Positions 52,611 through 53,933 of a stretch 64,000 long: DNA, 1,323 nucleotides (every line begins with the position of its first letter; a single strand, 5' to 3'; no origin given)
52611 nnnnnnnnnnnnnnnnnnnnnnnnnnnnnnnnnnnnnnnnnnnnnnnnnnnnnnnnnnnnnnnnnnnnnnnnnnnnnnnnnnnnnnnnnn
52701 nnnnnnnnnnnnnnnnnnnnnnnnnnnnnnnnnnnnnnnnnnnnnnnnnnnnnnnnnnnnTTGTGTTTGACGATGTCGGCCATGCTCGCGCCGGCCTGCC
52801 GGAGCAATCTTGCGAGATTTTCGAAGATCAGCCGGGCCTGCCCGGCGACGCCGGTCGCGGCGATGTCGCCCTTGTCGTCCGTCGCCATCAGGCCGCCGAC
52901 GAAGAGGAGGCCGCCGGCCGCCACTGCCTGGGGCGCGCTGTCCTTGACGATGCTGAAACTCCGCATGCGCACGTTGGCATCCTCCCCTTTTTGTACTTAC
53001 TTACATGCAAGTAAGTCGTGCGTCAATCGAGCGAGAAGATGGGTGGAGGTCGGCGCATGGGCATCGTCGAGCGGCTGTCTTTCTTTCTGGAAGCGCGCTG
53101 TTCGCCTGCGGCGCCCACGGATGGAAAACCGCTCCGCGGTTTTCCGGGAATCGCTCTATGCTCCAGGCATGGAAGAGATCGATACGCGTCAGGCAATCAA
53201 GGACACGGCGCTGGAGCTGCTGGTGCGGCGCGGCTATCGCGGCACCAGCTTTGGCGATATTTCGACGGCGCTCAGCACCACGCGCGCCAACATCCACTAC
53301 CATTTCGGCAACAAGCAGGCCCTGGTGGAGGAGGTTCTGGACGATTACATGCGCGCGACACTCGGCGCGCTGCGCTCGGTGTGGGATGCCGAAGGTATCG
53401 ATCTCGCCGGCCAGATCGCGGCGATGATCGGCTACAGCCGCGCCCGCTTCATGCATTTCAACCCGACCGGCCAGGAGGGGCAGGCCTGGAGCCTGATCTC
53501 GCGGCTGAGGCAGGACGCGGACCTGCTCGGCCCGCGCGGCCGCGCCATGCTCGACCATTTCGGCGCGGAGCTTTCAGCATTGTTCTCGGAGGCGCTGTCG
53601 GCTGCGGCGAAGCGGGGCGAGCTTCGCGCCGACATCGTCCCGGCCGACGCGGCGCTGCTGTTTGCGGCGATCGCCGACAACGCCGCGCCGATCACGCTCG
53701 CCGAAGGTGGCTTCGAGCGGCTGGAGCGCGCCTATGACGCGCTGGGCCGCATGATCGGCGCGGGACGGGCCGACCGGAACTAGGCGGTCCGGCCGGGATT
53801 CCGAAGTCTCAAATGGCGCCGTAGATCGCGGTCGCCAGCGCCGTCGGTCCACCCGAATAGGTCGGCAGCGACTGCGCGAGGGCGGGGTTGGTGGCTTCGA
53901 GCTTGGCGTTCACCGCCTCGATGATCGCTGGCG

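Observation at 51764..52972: Single-chain pseudo-trimeric Rid protein with three diverged domains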

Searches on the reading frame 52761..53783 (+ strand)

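Call 3: search_protein_families(library=pfam, proteins=[window:52761-53783:+], max_evalue=0.01)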
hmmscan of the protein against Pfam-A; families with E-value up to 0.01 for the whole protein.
window:52761-53783:+ (340 aa): 1 family
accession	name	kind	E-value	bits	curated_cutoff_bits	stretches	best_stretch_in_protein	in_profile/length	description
PF00440.29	TetR_N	-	3.9e-12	46.2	24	1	148-192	3-47/47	Bacterial regulatory proteins, tetR family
